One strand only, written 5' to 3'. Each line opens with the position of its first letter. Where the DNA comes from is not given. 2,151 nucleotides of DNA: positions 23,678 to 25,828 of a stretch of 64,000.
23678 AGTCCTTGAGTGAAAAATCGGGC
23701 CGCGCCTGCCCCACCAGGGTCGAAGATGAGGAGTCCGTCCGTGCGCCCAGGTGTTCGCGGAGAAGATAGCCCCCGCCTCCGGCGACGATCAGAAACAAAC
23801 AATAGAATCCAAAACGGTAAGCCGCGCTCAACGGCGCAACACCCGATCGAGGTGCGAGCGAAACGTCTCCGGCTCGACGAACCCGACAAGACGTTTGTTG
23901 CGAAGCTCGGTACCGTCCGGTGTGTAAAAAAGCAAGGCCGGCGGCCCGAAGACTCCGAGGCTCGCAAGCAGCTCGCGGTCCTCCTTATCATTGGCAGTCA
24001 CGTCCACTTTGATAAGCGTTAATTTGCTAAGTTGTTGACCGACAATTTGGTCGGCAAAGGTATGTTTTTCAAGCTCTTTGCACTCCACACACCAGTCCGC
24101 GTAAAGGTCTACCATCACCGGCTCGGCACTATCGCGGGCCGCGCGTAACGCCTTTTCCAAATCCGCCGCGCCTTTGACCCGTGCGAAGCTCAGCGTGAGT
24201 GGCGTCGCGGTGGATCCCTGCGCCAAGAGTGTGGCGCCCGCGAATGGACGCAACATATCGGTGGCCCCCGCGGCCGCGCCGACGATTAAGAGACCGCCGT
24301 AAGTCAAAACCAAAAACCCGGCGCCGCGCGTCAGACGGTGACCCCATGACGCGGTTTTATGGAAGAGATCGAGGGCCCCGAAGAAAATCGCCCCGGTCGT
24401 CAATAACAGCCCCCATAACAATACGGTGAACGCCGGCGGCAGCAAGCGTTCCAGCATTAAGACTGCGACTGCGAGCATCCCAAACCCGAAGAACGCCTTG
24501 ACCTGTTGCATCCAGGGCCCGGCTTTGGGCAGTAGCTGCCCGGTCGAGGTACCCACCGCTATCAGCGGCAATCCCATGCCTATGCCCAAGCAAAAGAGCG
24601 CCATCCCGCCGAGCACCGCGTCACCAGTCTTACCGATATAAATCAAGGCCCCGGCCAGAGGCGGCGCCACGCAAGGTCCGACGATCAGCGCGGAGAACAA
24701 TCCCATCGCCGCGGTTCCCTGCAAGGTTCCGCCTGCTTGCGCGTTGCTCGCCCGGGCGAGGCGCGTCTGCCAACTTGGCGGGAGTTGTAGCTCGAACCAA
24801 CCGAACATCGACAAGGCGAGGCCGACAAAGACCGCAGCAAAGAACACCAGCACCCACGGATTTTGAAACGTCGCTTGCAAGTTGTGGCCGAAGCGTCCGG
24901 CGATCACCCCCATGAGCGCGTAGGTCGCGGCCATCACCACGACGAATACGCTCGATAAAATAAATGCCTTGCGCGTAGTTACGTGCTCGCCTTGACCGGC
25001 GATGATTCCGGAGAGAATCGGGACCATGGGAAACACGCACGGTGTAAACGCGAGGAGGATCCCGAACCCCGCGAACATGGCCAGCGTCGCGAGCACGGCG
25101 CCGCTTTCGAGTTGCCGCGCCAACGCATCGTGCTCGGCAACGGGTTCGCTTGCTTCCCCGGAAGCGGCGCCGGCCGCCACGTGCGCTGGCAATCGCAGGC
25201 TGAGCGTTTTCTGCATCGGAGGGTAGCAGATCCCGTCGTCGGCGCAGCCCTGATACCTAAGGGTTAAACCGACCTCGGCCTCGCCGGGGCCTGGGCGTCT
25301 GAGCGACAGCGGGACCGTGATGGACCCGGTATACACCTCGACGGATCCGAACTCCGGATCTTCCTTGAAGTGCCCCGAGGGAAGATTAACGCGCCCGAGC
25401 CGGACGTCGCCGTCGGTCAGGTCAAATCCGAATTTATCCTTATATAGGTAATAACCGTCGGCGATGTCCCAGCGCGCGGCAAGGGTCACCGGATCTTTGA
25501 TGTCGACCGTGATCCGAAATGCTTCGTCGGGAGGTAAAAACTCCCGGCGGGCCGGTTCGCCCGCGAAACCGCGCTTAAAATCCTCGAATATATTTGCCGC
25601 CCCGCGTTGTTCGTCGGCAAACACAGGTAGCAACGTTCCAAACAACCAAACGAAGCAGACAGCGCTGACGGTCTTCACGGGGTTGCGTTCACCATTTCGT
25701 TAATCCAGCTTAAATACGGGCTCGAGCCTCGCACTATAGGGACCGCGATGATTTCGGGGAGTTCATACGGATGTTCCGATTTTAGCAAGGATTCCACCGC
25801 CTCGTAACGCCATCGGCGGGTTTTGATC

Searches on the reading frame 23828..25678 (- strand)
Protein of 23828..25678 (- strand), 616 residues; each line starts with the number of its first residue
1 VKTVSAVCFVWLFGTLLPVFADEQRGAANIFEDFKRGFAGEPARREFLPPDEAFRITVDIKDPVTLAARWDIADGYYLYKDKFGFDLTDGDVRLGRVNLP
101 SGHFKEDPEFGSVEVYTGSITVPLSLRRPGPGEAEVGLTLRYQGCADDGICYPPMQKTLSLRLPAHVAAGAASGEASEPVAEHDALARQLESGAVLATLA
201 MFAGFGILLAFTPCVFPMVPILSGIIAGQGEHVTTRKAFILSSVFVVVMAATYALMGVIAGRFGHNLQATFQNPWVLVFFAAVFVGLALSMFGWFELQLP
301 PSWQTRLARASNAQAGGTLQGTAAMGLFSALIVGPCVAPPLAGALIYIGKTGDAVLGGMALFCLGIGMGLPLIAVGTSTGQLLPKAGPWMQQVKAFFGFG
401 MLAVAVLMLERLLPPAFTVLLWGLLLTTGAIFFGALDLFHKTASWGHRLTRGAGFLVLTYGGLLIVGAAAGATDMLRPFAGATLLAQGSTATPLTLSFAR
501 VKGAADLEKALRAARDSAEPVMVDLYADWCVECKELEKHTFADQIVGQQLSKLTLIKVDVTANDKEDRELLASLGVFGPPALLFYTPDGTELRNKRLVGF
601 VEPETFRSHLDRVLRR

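Call 68: search_protein_families(library=ncbifam, proteins=[window:23828-25678:-], max_evalue=0.001)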
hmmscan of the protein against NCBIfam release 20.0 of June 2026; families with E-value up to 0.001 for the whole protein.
window:23828-25678:- (616 aa): 6 families
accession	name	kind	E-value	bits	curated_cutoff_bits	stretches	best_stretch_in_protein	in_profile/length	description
NF001419.0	PRK00293.1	subfamily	3.3e-182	607.1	330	1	35-613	18-572/574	protein-disulfide reductase DsbD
NF045694.1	seleno_TsoB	exception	4.4e-64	216.6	805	1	137-612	131-570/572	rhodanese/DsbD fusion-like selenoprotein TsoB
TIGR01068.1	thioredoxin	equivalog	4.3e-08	33.2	96.8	1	515-612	11-99/101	thioredoxin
TIGR01126.1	pdi_dom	equivalog_domain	8.9e-06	25.9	107.2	1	515-588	11-81/105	protein disulfide-isomerase domain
TIGR01130.1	ER_PDI_fam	subfamily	3.6e-05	23.5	344.25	1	517-586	362-425/476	protein disulfide-isomerase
NF008229.0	PRK10996.1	equivalog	0.00049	19.8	125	1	511-586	45-114/141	thioredoxin TrxC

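Call 85: find_encoding_contigs(protein=window:23828-25678:-, flank=2000, max_places=3)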
Protein window:23828-25678:- (616 aa): 1 contig read that carries it; 1 place shown.
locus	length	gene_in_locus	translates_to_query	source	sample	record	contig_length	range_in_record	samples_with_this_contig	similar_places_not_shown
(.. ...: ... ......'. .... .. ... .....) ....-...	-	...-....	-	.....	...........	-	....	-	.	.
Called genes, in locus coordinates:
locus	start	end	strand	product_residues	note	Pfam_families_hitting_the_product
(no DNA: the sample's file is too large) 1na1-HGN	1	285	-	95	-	?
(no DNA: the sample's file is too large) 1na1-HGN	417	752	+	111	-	PF03091:CutA1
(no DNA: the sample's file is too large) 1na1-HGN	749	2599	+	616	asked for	PF11412:DsbD_N, PF02683:DsbD_TM, PF00085:Thioredoxin, PF13098:Thioredoxin_2, PF13899:Thioredoxin_7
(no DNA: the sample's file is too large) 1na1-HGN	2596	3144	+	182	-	PF00578:AhpC-TSA, PF08534:Redoxin, PF00255:GSHPx (weak), PF00085:Thioredoxin (weak), PF13098:Thioredoxin_2 (weak), PF13905:Thioredoxin_8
